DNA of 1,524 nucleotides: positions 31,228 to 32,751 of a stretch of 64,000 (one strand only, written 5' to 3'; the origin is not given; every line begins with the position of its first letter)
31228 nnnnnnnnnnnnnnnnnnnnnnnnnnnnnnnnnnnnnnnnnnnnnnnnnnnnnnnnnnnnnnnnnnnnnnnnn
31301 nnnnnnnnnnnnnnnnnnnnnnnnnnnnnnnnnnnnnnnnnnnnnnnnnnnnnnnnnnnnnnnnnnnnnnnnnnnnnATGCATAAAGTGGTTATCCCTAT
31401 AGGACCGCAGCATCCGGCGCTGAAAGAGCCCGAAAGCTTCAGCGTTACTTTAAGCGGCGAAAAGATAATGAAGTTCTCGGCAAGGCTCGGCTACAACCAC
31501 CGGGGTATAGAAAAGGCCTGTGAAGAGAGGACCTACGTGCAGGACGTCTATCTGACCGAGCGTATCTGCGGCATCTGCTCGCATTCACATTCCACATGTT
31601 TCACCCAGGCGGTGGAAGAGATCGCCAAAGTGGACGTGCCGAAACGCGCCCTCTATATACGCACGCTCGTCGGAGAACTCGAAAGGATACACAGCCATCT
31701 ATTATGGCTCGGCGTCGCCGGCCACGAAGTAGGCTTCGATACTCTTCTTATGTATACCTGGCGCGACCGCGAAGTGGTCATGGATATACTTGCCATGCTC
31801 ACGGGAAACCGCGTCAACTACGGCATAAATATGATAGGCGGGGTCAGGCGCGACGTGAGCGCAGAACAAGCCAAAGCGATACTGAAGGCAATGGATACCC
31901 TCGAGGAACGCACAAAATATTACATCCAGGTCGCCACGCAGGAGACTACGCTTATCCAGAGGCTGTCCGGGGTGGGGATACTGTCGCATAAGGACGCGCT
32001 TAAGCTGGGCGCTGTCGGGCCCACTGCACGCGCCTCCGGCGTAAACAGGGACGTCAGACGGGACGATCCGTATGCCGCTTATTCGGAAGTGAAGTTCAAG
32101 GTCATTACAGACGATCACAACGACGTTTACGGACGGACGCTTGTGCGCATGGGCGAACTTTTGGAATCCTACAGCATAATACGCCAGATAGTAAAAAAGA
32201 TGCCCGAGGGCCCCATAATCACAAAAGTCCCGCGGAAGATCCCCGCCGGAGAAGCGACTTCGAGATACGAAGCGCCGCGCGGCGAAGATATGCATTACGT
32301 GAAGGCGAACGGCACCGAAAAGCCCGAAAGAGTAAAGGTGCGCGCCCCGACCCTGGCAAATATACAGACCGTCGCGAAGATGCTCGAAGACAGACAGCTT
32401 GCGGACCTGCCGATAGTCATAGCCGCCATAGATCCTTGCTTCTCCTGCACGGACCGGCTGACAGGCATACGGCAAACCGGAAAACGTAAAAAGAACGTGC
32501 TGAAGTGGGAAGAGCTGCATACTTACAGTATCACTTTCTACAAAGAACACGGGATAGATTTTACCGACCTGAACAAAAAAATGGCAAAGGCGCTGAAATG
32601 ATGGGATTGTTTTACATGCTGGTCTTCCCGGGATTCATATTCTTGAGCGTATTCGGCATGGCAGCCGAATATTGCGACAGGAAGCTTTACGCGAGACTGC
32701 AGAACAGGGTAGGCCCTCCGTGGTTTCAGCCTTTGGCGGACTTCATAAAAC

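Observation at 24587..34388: Group 4 energy-converting [NiFe] hydrogenase with three antiporter-like subunits, intact Ni ligands and a processed C-terminal extension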

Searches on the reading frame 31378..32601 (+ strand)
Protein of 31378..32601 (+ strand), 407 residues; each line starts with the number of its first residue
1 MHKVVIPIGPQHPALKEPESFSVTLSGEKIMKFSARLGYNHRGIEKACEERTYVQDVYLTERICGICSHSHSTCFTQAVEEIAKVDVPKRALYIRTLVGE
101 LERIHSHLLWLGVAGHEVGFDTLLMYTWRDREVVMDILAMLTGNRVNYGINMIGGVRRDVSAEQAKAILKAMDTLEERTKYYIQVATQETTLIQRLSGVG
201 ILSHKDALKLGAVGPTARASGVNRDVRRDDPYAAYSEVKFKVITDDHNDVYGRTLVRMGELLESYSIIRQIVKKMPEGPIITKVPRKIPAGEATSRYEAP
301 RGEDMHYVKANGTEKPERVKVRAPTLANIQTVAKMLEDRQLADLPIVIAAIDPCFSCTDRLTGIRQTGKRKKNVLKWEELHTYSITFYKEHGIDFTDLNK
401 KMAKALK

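Call 4: search_protein_families(library=pfam, proteins=[window:31378-32601:+], max_evalue=0.01)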
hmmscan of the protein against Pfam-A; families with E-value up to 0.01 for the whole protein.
window:31378-32601:+ (407 aa): 2 families
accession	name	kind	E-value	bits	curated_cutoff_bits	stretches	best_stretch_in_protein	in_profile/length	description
PF00346.24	Complex1_49kDa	-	7.3e-74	248.7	24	2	118-285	2-169/271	Respiratory-chain NADH dehydrogenase, 49 Kd subunit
PF00374.24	NiFeSe_Hases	-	9.2e-15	55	25.8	1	42-110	1-69/508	Nickel-dependent hydrogenase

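Call 6: search_solved_structures(query=window:31378-32601:+, max_evalue=1e-10, show_alignments=3)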
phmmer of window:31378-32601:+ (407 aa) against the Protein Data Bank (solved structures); distinct sequences matched with E-value up to 1e-10: 56.
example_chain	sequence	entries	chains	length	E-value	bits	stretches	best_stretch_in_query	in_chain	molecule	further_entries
6cfw_L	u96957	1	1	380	5.9e-101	341.7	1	4-360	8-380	Membrane-bound hydrogenase subunit alpha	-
7z0s_E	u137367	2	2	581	1.6e-78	267.9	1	5-386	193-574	Formate hydrogenlyase subunit 5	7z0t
2fug_4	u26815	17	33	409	5.3e-65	223.4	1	5-289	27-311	NADH-quinone oxidoreductase chain 4 | NADH-QUINONE OXIDOREDUCTASE SUBUNIT 4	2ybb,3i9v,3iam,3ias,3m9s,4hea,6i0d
7q5y_B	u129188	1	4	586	4.1e-60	207.3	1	4-279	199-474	NADH-quinone oxidoreductase subunit C/D 2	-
7eu3_H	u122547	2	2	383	7.4e-57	196.6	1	5-282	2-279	NAD(P)H-quinone oxidoreductase subunit H, chloroplastic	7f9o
6u8y_L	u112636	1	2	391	1.3e-55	192.4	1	8-359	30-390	NADH dehydrogenase subunit D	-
7zm7_C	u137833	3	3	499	6.4e-55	190.2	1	5-283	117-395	NADH-ubiquinone oxidoreductase 49 kDa subunit-like protein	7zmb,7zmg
8e9g_D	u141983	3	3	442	6.9e-54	186.8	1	3-283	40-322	NADH-quinone oxidoreductase subunit D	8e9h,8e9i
6hum_H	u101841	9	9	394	2.9e-52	181.4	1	4-287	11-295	NAD(P)H-quinone oxidoreductase subunit H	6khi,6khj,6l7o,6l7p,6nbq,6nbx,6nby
7wfg_H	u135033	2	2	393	1e-51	179.7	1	4-280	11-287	NAD(P)H-quinone oxidoreductase subunit H, chloroplastic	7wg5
8ba0_D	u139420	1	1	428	1.2e-51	179.4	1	4-291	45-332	Complex I-49kD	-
8b9z_D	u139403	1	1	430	1.3e-51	179.3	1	4-291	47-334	Complex I-49kD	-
8esw_S2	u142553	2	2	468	1.8e-51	178.8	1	4-291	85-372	Complex I-49kD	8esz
9iho_D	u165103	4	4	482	2e-51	178.7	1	6-286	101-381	NUCM (49 kDa) subunit of mitochondrial NADH:ubiquinone oxidoreductase (Complex I)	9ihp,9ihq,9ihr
9grx_H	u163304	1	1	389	4.9e-51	177.4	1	4-280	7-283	NAD(P)H-quinone oxidoreductase subunit H, chloroplastic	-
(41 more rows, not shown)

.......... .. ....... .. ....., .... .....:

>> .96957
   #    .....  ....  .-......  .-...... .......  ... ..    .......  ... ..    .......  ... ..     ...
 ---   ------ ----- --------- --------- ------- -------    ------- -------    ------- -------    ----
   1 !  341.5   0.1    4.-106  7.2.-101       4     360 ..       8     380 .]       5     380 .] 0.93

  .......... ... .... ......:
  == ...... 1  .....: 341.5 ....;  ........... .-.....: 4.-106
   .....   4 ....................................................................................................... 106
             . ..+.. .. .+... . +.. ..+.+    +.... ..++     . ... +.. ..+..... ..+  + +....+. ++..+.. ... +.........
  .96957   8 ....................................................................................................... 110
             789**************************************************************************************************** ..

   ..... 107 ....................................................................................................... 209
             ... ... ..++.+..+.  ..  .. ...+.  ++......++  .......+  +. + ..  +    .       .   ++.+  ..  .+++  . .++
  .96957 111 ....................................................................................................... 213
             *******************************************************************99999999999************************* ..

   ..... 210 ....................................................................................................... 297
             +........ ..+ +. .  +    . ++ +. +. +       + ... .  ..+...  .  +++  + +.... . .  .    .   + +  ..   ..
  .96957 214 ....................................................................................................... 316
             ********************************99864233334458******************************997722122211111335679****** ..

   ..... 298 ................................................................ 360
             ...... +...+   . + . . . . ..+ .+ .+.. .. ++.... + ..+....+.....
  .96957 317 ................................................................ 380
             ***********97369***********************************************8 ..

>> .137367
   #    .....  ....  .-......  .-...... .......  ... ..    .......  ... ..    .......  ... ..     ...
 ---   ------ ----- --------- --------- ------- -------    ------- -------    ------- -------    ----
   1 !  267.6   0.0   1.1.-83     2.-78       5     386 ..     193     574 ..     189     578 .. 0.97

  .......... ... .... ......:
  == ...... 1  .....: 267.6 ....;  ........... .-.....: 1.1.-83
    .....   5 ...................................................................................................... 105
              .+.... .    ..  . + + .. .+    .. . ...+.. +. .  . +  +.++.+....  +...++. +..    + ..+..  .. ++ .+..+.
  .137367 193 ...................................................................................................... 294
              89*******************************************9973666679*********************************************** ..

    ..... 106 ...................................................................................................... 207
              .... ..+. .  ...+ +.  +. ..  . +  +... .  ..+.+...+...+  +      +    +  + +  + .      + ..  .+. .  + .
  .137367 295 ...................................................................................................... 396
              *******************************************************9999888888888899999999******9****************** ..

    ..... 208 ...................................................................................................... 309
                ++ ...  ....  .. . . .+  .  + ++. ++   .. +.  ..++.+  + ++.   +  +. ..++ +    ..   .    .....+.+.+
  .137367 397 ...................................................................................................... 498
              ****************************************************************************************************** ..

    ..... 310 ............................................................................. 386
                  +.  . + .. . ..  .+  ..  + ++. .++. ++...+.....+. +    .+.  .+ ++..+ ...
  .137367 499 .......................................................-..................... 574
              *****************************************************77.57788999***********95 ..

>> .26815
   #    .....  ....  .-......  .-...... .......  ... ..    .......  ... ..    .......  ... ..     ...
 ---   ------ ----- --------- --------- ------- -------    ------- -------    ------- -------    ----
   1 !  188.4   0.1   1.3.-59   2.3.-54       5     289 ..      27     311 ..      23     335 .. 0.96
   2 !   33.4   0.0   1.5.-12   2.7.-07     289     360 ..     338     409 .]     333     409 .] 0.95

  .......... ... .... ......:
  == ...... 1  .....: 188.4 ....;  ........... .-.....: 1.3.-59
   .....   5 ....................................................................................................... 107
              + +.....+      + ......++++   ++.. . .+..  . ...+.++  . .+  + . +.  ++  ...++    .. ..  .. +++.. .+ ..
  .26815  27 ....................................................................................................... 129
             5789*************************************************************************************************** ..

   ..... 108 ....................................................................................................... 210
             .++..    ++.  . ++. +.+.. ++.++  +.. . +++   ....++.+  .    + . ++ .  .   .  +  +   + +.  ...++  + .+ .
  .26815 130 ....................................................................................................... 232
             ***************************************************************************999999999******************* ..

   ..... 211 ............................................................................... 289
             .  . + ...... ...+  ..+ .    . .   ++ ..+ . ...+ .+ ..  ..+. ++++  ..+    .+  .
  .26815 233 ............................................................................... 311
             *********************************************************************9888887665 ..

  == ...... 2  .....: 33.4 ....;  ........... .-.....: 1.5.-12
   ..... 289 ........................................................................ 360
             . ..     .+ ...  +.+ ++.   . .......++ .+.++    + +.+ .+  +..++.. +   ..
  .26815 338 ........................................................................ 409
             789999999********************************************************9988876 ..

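Call 7: search_protein_families(library=ncbifam, proteins=[window:31378-32601:+], max_evalue=0.001)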
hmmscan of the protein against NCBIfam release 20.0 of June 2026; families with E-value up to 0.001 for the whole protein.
window:31378-32601:+ (407 aa): 14 families
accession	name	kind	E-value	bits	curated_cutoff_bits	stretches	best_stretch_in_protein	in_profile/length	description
NF004739.1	PRK06075.1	equivalog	2.4e-105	352.4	360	2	5-284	2-281/384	NADH-quinone oxidoreductase subunit D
TIGR01962.1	NuoD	equivalog_domain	1.9e-93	313.4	459.35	2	3-287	2-286/386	NADH dehydrogenase (quinone) subunit D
NF040602.1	F420_dehyd_FpoD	exception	2.7e-92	309.7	600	1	3-360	7-372/372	F420H2 dehydrogenase subunit FpoD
NF008974.0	PRK12322.1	equivalog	2.5e-84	283.4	522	1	3-355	6-361/366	NADH-quinone oxidoreductase subunit D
NF009808.0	PRK13292.1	equivalog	1.4e-76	258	1156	2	3-283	407-687/791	NADH-quinone oxidoreductase subunit B/C/D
NF005649.0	PRK07415.1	equivalog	1.3e-67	228.6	583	2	3-280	10-288/394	NAD(P)H-quinone oxidoreductase subunit H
NF008728.0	PRK11742.1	equivalog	2.3e-66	224.4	840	2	5-285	216-496/598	NADH-quinone oxidoreductase subunit C/D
TIGR03295.1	frhA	equivalog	7.7e-19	67.9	392.5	2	42-182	41-188/412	coenzyme F420 hydrogenase subunit alpha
NF033181.1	NiFeSe_hydrog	equivalog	5.1e-14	52.1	600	1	34-110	30-106/507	nickel-dependent hydrogenase large subunit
NF045518.1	H2_NiFeSe_large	exception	1.6e-13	50.3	780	1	38-109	34-105/485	NiFeSe hydrogenase large subunit HysA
NF040828.1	sulfhyd_ShyA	equivalog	5e-12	45.4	700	1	51-155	47-151/415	NAD(P)-dependent hydrogenase/sulfhydrogenase 2 subunit alpha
NF007778.0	PRK10467.1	equivalog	4.1e-08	32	969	1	38-109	35-106/567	hydrogenase 2 large subunit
NF041785.2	VhuA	equivalog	2.9e-06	26.1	800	1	55-110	52-107/418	F420-non-reducing hydrogenase Vhu subunit A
NF007550.0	PRK10170.1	equivalog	3.4e-05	22.5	1101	1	28-110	40-122/597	Ni/Fe-hydrogenase large subunit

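Call 8: find_homologous_proteins(query=window:31378-32601:+, max_evalue=1e-20)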
Query window:31378-32601:+ (407 aa): 8000 proteins with E <= 1e-20 among 8000 candidates; the best 120 are listed.
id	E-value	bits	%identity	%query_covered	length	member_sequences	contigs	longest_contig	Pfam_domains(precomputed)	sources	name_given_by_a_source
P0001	1.2e-271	919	100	100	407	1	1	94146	PF00374.25,PF00346.25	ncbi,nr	ncbi:MAG: nickel-dependent hydrogenase large subunit [Candidatus Omnitrophica bacterium]|nr:nickel-d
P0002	4.1e-262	887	96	100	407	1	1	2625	PF00374.25,PF00346.25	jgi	jgi:NADH-quinone oxidoreductase subunit D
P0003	1.2e-255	866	93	100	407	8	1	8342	PF00374.25,PF00346.25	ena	-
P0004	1.2e-250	849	90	100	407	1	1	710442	PF00374.25,PF00346.25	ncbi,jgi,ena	ncbi:MAG: nickel-dependent hydrogenase large subunit [Candidatus Omnitrophota bacterium]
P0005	2.4e-250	848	91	100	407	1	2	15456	PF00374.25,PF00346.25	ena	-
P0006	2.5e-248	842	90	100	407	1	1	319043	PF00374.25,PF00346.25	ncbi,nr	ncbi:MAG: nickel-dependent hydrogenase large subunit [Candidatus Omnitrophica bacterium]|nr:nickel-d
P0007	8.1e-248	840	89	100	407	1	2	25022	PF00374.25,PF00346.25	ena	-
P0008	1.1e-247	840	90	100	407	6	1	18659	PF00374.25,PF00346.25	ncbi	-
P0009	1.9e-247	839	90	100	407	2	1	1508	PF00374.25,PF00346.25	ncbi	-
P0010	8.5e-247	837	89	100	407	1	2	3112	PF00374.25,PF00346.25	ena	-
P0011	8.9e-247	837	89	100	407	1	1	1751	PF00374.25,PF00346.25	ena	-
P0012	2.3e-246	835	88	100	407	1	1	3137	PF00374.25,PF00346.25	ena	-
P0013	4.4e-242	821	88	100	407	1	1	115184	PF00374.25,PF00346.25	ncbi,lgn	-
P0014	1.4e-241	820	87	100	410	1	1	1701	PF00374.25,PF00346.25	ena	-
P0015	9.5e-241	817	87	100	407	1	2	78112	PF00374.25,PF00346.25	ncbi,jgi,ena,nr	ncbi:MAG: nickel-dependent hydrogenase large subunit [Candidatus Omnitrophota bacterium]|nr:nickel-d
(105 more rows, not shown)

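Call 19: find_related_loci(query=window:31378-32601:+, collection=genome_contigs, flank=10000)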
Query window:31378-32601:+ (407 aa) in genome_contigs; peptide patterns used: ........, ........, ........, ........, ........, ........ (x = any residue, [..] = any of these).
599 stretches matched a pattern (row limit reached: there are more); 541 encode a relative of the query (tblastn E <= 1e-3); the best 80 are kept; 80 distinct loci.
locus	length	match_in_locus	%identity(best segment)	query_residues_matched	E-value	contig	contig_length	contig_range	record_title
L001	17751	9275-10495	91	1-407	0e+0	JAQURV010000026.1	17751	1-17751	MAG: Candidatus Omnitrophota bacterium isolate STD1_81 NODE_7410_length_17751_cov_2.892817_Sandtown_D1, whole genome sho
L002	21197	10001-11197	90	1-399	0e+0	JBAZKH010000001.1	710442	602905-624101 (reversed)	MAG: Candidatus Omnitrophota bacterium isolate SO_2017_LW4_139 scaffold_8_c1_LW137-91_2017, whole genome shotgun sequenc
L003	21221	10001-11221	83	1-407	0e+0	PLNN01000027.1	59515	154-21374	MAG: Candidatus Omnitrophota bacterium isolate fen_1320 73.20120800_E1X.39_contig_700, whole genome shotgun sequence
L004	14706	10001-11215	79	1-404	0e+0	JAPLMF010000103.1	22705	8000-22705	MAG: Candidatus Omnitrophota bacterium isolate LacPavin_0419_WC70L_MAG_47_7 LacPavin_0419_WC70L_scaffold_12074, whole ge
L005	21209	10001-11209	79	1-404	0e+0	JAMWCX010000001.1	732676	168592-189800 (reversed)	MAG: Candidatus Omnitrophota bacterium isolate QZM4_2.bins.201.Tibet NODE_4_length_732676_cov_4.377431, whole genome sho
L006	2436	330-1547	76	1-406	0e+0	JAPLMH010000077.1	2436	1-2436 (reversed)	MAG: Candidatus Omnitrophota bacterium isolate LacPavin_0920_WC70_MAG_48_9 LacPavin_0920_WC70_scaffold_1193747, whole ge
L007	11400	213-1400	78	3-398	0e+0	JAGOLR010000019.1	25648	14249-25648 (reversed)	MAG: Candidatus Omnitrophota bacterium isolate Go_SlDig_bin_236 Go_SlDig_5270_length_25648_cov_4.486266, whole genome sh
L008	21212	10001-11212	77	3-406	0e+0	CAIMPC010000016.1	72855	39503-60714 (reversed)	MAG: Candidatus Omnitrophica bacterium isolate AM5_bin-0158 genome assembly, contig: bin-0158:16/73, whole genome shotgu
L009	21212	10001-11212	76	2-407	0e+0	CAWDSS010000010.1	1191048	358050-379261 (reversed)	MAG: Candidatus Omnitrophota bacterium isolate MFD03726.bin.2.139 genome assembly, contig: contig_50884, whole genome sh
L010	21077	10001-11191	77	6-402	0e+0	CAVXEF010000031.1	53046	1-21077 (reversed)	MAG: uncultured Phycisphaerales bacterium isolate MFD04408.bin.2.130 genome assembly, contig: contig_55017, whole genome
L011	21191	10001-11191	77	1-397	0e+0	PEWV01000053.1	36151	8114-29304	MAG: Candidatus Omnitrophica bacterium CG07_land_8_20_14_0_80_42_15 CG07_land_8_20_14_0.80_scaffold_225_c, whole genome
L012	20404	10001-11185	78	2-396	0e+0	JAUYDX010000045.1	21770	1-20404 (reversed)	MAG: Candidatus Omnitrophota bacterium isolate C20_metabat.bin.76_sub C20_k141_21166, whole genome shotgun sequence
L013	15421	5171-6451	74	3-407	0e+0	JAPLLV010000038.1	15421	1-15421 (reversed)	MAG: Candidatus Omnitrophota bacterium isolate LacPavin_0920_WC90_MAG_47_10 LacPavin_0920_WC90_scaffold_1570917, whole g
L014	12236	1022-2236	75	4-407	0e+0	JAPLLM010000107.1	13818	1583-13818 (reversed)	MAG: Candidatus Omnitrophota bacterium isolate LacPavin_0419_WC70L_MAG_46_7 LacPavin_0419_WC70L_scaffold_266421, whole g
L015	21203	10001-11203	75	2-402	0e+0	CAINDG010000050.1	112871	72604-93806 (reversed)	MAG: uncultured planctomycete isolate A14_bin-1425 genome assembly, contig: bin-1425:50/54, whole genome shotgun sequenc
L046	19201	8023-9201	74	6-398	0e+0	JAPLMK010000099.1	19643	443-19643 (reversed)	MAG: Candidatus Omnitrophota bacterium isolate LacPavin_0419_WC70L_MAG_50_9 LacPavin_0419_WC70L_scaffold_318857, whole g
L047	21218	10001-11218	72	2-407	0e+0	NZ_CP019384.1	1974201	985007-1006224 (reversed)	Candidatus Velamenicoccus archaeovorus strain LiM chromosome, complete genome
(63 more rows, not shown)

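Call 60: search_protein_representatives(protein=window:31378-32601:+)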
Query: 407 residues. Proteins with E-value up to 0.001 (for the whole library): 9531; up to 1e-10: 4677; up to 1e-30: 1003. The best 150 are listed.
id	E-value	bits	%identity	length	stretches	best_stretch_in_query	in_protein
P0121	1.1e-153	528.5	57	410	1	3-398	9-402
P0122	5.6e-140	483.4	55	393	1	1-368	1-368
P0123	5.4e-135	467.0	52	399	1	4-390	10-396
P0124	1.5e-126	439.2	54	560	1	5-371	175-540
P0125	5.2e-121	421.0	51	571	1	3-368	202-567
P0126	3.6e-118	411.6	50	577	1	5-391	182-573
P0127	8.1e-118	410.5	54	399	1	3-371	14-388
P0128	5.9e-115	401.0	49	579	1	6-381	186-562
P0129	1.7e-113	396.3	48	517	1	3-360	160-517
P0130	6.7e-113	394.3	49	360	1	1-360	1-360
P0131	2.6e-112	392.4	51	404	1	3-370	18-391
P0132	9.7e-112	390.5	47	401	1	7-391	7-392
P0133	1.1e-111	390.3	59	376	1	6-303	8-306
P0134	5.8e-110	384.6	46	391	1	3-380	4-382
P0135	4.2e-107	375.2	46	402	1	6-367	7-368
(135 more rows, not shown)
